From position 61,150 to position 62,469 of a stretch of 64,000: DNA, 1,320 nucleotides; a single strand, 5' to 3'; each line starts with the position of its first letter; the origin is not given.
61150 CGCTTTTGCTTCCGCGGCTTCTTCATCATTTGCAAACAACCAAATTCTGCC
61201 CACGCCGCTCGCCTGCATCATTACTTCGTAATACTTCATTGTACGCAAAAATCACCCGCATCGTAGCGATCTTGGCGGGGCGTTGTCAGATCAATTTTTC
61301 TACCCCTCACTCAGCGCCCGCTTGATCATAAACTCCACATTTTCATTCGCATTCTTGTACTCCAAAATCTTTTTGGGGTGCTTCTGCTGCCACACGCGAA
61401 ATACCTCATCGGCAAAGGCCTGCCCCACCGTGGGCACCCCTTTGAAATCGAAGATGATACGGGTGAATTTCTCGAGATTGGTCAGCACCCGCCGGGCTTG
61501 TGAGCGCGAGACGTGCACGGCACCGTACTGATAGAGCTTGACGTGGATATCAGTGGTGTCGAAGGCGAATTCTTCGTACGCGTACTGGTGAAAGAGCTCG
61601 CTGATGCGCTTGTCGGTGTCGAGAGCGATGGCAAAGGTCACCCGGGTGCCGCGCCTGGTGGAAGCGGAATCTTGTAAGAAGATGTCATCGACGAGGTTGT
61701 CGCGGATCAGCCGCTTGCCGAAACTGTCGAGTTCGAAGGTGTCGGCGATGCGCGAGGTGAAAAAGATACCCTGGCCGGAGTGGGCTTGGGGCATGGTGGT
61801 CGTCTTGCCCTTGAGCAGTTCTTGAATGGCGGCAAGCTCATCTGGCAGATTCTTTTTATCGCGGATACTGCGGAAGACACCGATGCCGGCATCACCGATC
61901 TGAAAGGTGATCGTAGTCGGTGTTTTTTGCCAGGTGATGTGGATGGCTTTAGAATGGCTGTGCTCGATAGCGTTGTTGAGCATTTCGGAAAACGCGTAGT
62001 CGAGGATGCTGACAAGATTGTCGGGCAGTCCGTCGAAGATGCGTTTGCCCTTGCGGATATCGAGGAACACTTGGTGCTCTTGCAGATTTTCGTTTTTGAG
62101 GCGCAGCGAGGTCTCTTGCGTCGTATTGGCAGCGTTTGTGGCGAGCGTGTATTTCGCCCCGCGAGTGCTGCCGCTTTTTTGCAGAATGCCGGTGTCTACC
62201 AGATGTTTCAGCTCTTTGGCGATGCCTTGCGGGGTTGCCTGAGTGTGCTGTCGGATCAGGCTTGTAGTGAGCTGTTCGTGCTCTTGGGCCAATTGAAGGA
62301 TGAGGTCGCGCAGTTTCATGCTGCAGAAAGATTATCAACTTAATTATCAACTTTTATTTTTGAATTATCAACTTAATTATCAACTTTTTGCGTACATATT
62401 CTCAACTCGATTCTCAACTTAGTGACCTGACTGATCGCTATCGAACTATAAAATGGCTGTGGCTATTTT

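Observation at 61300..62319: Single-polypeptide partner-switching-like module fused to a DNA-binding domain (wHTH + RsbW-like GHKL ATPase + STAS-like DUF4325)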

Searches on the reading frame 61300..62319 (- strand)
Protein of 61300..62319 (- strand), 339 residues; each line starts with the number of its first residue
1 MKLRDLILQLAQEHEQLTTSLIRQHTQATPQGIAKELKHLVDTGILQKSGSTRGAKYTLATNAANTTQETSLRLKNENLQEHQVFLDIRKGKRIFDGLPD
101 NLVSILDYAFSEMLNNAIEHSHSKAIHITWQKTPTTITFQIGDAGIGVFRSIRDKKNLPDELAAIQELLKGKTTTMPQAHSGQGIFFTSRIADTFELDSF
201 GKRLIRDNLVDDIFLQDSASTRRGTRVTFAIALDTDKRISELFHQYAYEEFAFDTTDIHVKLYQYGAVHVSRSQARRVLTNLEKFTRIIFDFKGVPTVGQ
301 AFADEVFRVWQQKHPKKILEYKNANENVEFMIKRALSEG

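Call 3: search_protein_families(library=pfam, proteins=[window:61300-62319:-], max_evalue=1)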
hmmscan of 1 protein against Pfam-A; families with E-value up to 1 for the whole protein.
window:61300-62319:- (339 aa): 10 families
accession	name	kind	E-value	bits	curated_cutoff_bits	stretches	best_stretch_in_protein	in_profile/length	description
PF14213.11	DUF4325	-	1.5e-15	57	23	1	274-328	1-63/64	STAS-like domain of unknown function (DUF4325)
PF13581.12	HATPase_c_2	-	2.8e-10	40.7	27.4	1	97-199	23-116/127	Histidine kinase-like ATPase domain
PF02518.31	HATPase_c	-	2e-05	25.4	26.4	1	106-233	6-109/111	Histidine kinase-, DNA gyrase B-, and HSP90-like ATPase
PF24033.1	DUF7342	-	0.0048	17.3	31.6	1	15-76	16-77/150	Family of unknown function (DUF7342)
PF14394.12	DUF4423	-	0.037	14.3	30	1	7-70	26-87/165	Domain of unknown function (DUF4423)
PF13565.12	HTH_32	-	0.053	14.5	33.7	0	222-279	22-73/73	Homeodomain-like domain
PF08100.18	Dimerisation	-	0.092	13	25.6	1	10-63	34-87/93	O-methyltransferase dimerisation domain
PF14005.11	YpjP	-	0.1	13.1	27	1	7-98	10-102/134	YpjP-like protein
PF19152.5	DUF5834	-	0.13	13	28.6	1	231-294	66-126/159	Family of unknown function (DUF5834)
PF12802.13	MarR_2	-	0.65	10.6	27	1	7-50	11-54/61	MarR family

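Call 4: search_protein_families(library=ncbifam, proteins=[window:61300-62319:-], max_evalue=1)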
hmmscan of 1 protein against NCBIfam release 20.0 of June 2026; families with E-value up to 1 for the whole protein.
window:61300-62319:- (339 aa): 12 families
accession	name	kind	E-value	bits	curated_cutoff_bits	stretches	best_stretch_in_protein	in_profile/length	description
TIGR02966.1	phoR_proteo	equivalog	1.4e-05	24.3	334.2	1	69-148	197-273/333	phosphate regulon sensor histidine kinase PhoR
NF008235.0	PRK11006.1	equivalog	0.0046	15.9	390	1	106-148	318-361/431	phosphate regulon sensor histidine kinase PhoR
NF046044.1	PnpS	equivalog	0.0047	16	400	1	64-149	247-330/390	two-component system histidine kinase PnpS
NF040691.1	MtrAB_MtrB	equivalog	0.011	14.7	450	1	113-148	395-430/507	MtrAB system histidine kinase MtrB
NF008184.0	PRK10935.1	equivalog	0.02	13.6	553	1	111-149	477-516/565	nitrate/nitrite two-component system sensor histidine kinase NarQ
TIGR01925.2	spIIAB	equivalog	0.027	14.4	135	1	108-149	40-85/137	anti-sigma F factor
NF008649.0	PRK11644.1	equivalog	0.033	12.9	408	1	110-148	417-455/499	signal transduction histidine-protein kinase/phosphatase UhpB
NF007896.0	PRK10600.1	equivalog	0.034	12.8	578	1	111-150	504-543/598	nitrate/nitrite two-component system sensor histidine kinase NarX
NF033788.1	HTH_metalloreg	subfamily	0.037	13.8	55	1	7-63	16-72/77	metalloregulator ArsR/SmtB family transcription factor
NF045595.1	HK_scytonemin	equivalog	0.042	12.2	865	1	104-153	530-580/637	scytonemin biosynthesis sensor histidine kinase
NF052531.1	Strep_LiaS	equivalog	0.051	12.8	450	1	106-168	241-301/328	envelope stress sensor histidine kinase LiaS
NF033792.0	ActS_PrrB_HisK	equivalog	0.12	11.2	350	1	108-152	314-357/423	ActS/PrrB/RegB family redox-sensitive histidine kinase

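Call 5: search_protein_families(library=padloc, proteins=[window:61300-62319:-], max_evalue=1)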
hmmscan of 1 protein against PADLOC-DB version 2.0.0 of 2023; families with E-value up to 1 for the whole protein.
window:61300-62319:- (339 aa): 3 families
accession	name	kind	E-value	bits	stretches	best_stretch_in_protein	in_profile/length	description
PDLC03928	PsyrT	-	0.0065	12.8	1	7-86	370-445/689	-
PDLC04368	PDC-M05A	-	0.011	13.5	1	7-58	20-71/201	-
PDLC03963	SoFic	-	0.012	13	1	7-59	298-350/361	-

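Call 6: find_homologous_proteins(query=window:61300-62319:-, max_evalue=0.001)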
Query window:61300-62319:- (339 aa): 7330 proteins with E <= 0.001 among 8000 candidates; the best 120 are listed.
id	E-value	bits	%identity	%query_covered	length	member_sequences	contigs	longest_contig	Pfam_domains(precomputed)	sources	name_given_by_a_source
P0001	5.3e-220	747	100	100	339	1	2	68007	PF14213.12,PF13581.13,PF02518.32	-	-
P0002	5.1e-158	543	71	100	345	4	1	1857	PF14213.12,PF13581.13,PF02518.32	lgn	-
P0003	1.1e-138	480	66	100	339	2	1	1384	PF14213.12,PF13581.13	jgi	-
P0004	9.3e-97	342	49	99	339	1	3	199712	PF14213.12,PF13581.13,PF02518.32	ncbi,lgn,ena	-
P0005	1.1e-96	342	50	99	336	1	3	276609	PF14213.12,PF13581.13,PF02518.32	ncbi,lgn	-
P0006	2.2e-96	341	51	99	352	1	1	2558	PF14213.12,PF13581.13,PF02518.32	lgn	-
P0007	9.9e-96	339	51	98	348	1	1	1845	PF14213.12,PF12802.14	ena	-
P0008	1.2e-94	335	49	99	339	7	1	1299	PF14213.12,PF13412.13,PF13581.13,PF02518.32,PF12802.14,PF25213.2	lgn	-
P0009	2.2e-94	334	50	99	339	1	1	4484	PF14213.12,PF13581.13,PF02518.32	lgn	-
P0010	3.1e-94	334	49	99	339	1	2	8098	PF14213.12,PF13412.13,PF01978.26,PF13581.13,PF02518.32,PF12802.14,PF25213.2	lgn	-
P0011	3.3e-94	334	49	99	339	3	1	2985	PF14213.12,PF13581.13,PF02518.32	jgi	jgi:anti-sigma regulatory factor (Ser/Thr protein kinase)/biotin operon repressor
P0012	4.1e-94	333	49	99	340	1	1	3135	PF14213.12,PF13412.13,PF13581.13,PF02518.32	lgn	-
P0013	5.8e-94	333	50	99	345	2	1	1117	PF14213.12,PF13581.13,PF02518.32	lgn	-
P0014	7.7e-94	333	50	97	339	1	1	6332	PF01047.29,PF14213.12,PF13412.13,PF02082.27,PF13581.13,PF02518.32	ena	-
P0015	9.3e-94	332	50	99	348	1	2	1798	PF14213.12,PF13581.13,PF02518.32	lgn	-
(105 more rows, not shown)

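Call 7: search_solved_structures(query=window:61300-62319:-, max_evalue=1, show_alignments=3)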
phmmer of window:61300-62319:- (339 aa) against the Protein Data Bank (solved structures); distinct sequences matched with E-value up to 1: 1.
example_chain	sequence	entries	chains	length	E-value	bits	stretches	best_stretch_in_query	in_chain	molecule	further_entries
6wg6_B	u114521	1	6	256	0.42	13.1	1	67-160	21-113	Structural maintenance of chromosomes protein 3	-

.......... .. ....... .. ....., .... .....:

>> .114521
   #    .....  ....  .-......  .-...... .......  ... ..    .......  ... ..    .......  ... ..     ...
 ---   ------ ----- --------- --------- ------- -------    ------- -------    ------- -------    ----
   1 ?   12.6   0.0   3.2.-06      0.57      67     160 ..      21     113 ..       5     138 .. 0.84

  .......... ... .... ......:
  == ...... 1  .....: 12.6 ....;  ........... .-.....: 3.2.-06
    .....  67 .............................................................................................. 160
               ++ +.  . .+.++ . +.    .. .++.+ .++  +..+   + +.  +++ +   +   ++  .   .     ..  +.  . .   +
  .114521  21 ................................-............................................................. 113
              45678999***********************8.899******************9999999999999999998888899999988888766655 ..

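Call 16: find_related_loci(query=A1, collection=genome_contigs, flank=8000)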
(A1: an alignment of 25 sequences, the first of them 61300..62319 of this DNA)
Query A1 (339 aa) in genome_contigs; peptide patterns used: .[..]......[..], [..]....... (x = any residue, [..] = any of these).
600 stretches matched a pattern (row limit reached: there are more); 588 encode a relative of the query (tblastn E <= 1e-3); the best 80 are kept; 80 distinct loci.
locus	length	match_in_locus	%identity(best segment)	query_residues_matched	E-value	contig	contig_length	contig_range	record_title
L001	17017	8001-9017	48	1-335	3e-100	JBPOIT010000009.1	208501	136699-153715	MAG: Candidatus Levyibacteriota bacterium isolate MAG_784 c_000000578650, whole genome shotgun sequence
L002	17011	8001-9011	48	1-335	1e-98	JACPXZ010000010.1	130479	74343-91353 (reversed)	MAG: Candidatus Peregrinibacteria bacterium isolate NC_groundwater_850_Pr1_B-0.1um_50_22 Montesol18_Bp1_scaffold_395474,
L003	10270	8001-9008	51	1-335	6e-98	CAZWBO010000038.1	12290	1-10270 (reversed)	MAG TPA_asm: uncultured Candidatus Peribacteria bacterium isolate SRP286056_co3_141 genome assembly, contig: NODE_5797_l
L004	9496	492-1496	47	4-335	2e-97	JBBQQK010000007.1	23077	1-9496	MAG: Patescibacteria group bacterium isolate Co_metawrap_1577 Cmw_1577_k141_332198_length_23077_cov_10.9991, whole genom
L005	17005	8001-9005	47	3-335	7e-97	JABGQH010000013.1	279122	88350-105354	MAG: Candidatus Peregrinibacteria bacterium isolate co234_bin51 NODE_24_length_279122_cov_18.999781, whole genome shotgu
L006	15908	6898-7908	47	1-335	2e-96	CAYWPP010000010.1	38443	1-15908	MAG TPA_asm: uncultured Candidatus Peribacteria bacterium isolate binchicken_co350_165 genome assembly, contig: NODE_152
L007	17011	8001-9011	49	3-337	3e-95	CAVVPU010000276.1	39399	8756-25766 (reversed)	MAG: uncultured delta proteobacterium isolate MFD02138.bin.2.7 genome assembly, contig: contig_9631, whole genome shotgu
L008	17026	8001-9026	47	1-338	5e-95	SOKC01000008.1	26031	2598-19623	MAG: Actinobacteria bacterium isolate E44_bin5 NODE_517_length_26031_cov_94.383546, whole genome shotgun sequence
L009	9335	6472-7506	46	1-338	3e-94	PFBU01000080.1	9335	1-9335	MAG: Candidatus Magasanikbacteria bacterium CG10_big_fil_rev_8_21_14_0_10_36_16 CG10_8_21_14_0.10_scaffold_9354_c, whole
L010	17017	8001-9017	45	1-335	4e-94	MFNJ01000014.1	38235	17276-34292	MAG: Candidatus Levybacteria bacterium RIFCSPHIGHO2_01_FULL_36_15 rifcsphigho2_01_scaffold_2362, whole genome shotgun se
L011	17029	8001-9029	46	1-335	1e-93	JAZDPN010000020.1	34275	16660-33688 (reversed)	MAG: Patescibacteria group bacterium isolate MEGAHIT-group-0.84 k141_20423510, whole genome shotgun sequence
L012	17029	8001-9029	47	1-335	2e-93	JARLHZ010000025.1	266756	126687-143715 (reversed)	MAG: Candidatus Doudnabacteria bacterium isolate MAG_CO250 MetaCoAG_Bin_250_Oxic_k141_1086135, whole genome shotgun sequ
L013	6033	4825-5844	47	1-336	4e-93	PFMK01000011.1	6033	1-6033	MAG: Candidatus Gottesmanbacteria bacterium CG_4_10_14_0_8_um_filter_37_24 CG_4_10_14_0.8_um_filter_scaffold_9832_c, who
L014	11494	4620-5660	48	1-339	6e-93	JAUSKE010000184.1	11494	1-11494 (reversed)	MAG: Deltaproteobacteria bacterium isolate E14_metabat.bin.352 E14_k141_1826335, whole genome shotgun sequence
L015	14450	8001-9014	46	2-335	2e-92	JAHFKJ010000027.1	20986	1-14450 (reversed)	MAG: Candidatus Gottesmanbacteria bacterium isolate nzgw407 NODE_3345_length_20987_cov_3.890971, whole genome shotgun se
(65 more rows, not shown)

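Call 25: predict_structure(alignment_id=A1)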
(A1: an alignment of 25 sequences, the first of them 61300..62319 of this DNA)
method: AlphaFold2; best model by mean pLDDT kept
length: 339 residues; sequences in the alignment: 25
mean_pLDDT: 79.0   pTM: 0.58
mean pLDDT of the five models: 79.0, 78.8, 77.0, 76.2, 74.0
residues with pLDDT >= 90: 61; 70-90: 216; 50-70: 41; < 50: 21
segments of 3 or more residues with pLDDT < 50: 172-183, 247-255
pLDDT, mean of each block of 10 residues (from residue 1): 89 89 91 92 84 79 78 81 74 77 86 77 83 91 79 81 75 40 58 87 85 78 82 87 53 57 63 77 81 84 89 88 89 82
secondary structure, 60 per line:
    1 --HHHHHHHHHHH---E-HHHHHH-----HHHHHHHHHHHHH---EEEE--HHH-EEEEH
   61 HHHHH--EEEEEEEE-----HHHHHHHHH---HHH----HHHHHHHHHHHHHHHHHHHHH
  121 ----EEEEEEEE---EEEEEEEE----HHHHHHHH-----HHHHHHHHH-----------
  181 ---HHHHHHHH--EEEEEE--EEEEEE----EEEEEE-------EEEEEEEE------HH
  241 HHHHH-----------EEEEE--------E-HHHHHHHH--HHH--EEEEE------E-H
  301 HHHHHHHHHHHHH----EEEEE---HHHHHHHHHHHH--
elements in order: H3-13 H19-24 H30-42 E46-49 E56-59 H60-65 E68-75 H81-89 H100-120 E125-132 E136-143 H148-155 H161-169 H184-191 E194-199 E202-207 E212-217 E225-232 H239-245 E257-261 H272-279 E287-291 H300-313 E318-322 H326-337

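Call 30: fold_search(model_id=the predicted structure, library=pdb)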
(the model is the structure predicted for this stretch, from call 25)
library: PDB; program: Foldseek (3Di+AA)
matches with E <= 10: 1141; with E <= 0.001: 9
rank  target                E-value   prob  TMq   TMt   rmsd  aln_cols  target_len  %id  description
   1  1til_E                1.7e-05  1.00  0.35  0.79   4.5       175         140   16  Crystal Structures of the ADP and ATP bound forms of the Bacillus Anti-sigma factor SpoIIAB in complex with the Anti-a (released 2004-06-15)
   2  1l0o_A                1.8e-05  1.00  0.35  0.79   4.6       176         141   16  Crystal Structure of the Bacillus stearothermophilus Anti-Sigma Factor SpoIIAB with the Sporulation Sigma Factor Sigma (released 2002-04-03)
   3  4z1i_D                5.7e-05  0.99  0.19  0.16  16.0       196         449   15  Crystal structure of human Trap1 with AMPPNP (released 2015-04-29)
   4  1th8_A                6.4e-05  1.00  0.32  0.74   4.8       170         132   15  Crystal Structures of the ADP and ATP bound forms of the Bacillus Anti-sigma factor SpoIIAB in complex with the Anti-a (released 2004-06-15)
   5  1tid_A                8.1e-05  1.00  0.34  0.78   4.3       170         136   19  Crystal Structures of the ADP and ATP bound forms of the Bacillus Anti-sigma factor SpoIIAB in complex with the Anti-a (released 2004-06-15)
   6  1tid_C                1.8e-04  1.00  0.33  0.77   4.6       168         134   18  Crystal Structures of the ADP and ATP bound forms of the Bacillus Anti-sigma factor SpoIIAB in complex with the Anti-a (released 2004-06-15)
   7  4z1i_A                3.2e-04  0.97  0.19  0.17  16.6       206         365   15  Crystal structure of human Trap1 with AMPPNP (released 2015-04-29)
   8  9qih_B                8.3e-04  1.00  0.31  0.35   9.2       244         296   15  Structure of response regulator LvrC from Leptospira (released 2026-03-25)
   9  2yi5                  9.3e-04  0.80  0.16  0.25  16.0       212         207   13  Structural characterization of 5-Aryl-4-(5-substituted-2-4- dihydroxyphenyl)-1,2,3-thiadiazole Hsp90 inhibitors. (released 2012-05-16)
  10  6aom_B                1.5e-03  0.99  0.18  0.27   9.1       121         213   16  Structure of molecular chaperone Grp94 bound to selective inhibitor methyl 2-[2-(2-benzylphenyl)ethyl]-3-chloro-4,6-di (released 2017-10-11)
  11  4j0b_B                1.8e-03  0.84  0.17  0.11  16.8       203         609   16  Structure of mitochondrial Hsp90 (TRAP1) with ADP-BeF3 (released 2014-01-22)
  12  1thn_A                1.9e-03  1.00  0.34  0.78   4.4       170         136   16  Crystal Structures of the ADP and ATP bound forms of the Bacillus Anti-sigma factor SpoIIAB in complex with the Anti-a (released 2004-06-15)
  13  9qih_A                2.0e-03  1.00  0.31  0.35   9.1       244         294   16  Structure of response regulator LvrC from Leptospira (released 2026-03-25)
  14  6cjr_B                2.1e-03  0.60  0.17  0.26  17.3       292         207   11  Candida albicans Hsp90 nucleotide binding domain in complex with SNX-2112 (released 2019-01-30)
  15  6m36_C                2.3e-03  1.00  0.23  0.69   7.9       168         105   10  The crystal structure of B. subtilis RsbV/RsbW complex in the monoclinic crystal form (released 2020-07-15)
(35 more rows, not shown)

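Call 33: search_dna_similar(query=window:61300-62319:-, collection=phages, mode=protein, max_evalue=0.001)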
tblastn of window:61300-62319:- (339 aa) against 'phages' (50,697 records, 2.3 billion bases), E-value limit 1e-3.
No match.

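Call 34: search_dna_similar(query=window:61300-62319:-, collection=plasmids, mode=protein, max_evalue=0.001)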
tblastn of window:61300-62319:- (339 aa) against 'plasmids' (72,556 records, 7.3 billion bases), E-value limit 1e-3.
No match.

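Call 35: find_related_loci(query=A1, collection=viral_contigs, flank=6000)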
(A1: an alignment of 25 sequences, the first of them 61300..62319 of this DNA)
Query A1 (339 aa) in viral_contigs; peptide patterns used: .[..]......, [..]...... (x = any residue, [..] = any of these).
107 stretches matched a pattern; 44 encode a relative of the query (tblastn E <= 1e-3); 44 distinct loci.
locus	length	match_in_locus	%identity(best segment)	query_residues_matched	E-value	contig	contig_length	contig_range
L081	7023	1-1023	43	1-337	2e-85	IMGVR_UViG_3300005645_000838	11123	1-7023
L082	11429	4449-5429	37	2-335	7e-60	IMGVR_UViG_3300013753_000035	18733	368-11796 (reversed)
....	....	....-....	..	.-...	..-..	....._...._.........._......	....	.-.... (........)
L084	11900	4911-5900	36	10-339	1e-59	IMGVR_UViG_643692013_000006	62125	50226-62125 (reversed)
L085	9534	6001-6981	37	2-335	1e-58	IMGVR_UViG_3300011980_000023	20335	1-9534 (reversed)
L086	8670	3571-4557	40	3-335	5e-58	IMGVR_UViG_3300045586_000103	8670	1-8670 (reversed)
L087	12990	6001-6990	37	10-339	5e-58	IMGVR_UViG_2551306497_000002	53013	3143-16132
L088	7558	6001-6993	37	3-335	6e-58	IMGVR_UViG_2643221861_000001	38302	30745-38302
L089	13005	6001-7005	38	2-338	2e-57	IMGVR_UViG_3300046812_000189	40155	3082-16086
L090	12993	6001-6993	37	3-335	2e-57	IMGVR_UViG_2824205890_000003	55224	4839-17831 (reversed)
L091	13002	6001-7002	37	2-337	2e-57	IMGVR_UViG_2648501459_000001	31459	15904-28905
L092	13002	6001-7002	37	2-337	2e-57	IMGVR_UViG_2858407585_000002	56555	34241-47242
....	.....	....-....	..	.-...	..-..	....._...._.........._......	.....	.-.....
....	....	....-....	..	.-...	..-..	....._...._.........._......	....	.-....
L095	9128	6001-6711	44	108-336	1e-51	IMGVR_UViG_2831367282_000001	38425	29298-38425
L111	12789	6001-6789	38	73-332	3e-41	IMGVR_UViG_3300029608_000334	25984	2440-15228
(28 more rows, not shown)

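Call 37: find_encoding_contigs(protein=P0002, flank=3000, max_places=3)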
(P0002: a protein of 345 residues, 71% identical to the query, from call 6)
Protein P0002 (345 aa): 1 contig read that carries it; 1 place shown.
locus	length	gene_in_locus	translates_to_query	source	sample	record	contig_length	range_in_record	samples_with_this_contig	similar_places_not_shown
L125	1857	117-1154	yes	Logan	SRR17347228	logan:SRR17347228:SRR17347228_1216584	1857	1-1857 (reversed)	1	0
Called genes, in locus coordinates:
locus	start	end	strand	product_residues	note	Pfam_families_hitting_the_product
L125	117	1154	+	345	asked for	PF13581:HATPase_c_2, PF02518:HATPase_c (weak), PF14213:DUF4325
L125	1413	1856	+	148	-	?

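Call 38: find_encoding_contigs(protein=P0003, flank=3000, max_places=3)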
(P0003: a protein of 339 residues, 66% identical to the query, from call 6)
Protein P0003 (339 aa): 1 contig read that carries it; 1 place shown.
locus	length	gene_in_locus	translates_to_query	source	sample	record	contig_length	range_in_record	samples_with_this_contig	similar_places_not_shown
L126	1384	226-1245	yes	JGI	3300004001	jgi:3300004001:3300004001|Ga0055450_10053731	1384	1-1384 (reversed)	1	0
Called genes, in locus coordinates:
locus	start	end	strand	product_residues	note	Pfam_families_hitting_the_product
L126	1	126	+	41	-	?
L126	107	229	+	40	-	-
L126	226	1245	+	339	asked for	PF13581:HATPase_c_2, PF14213:DUF4325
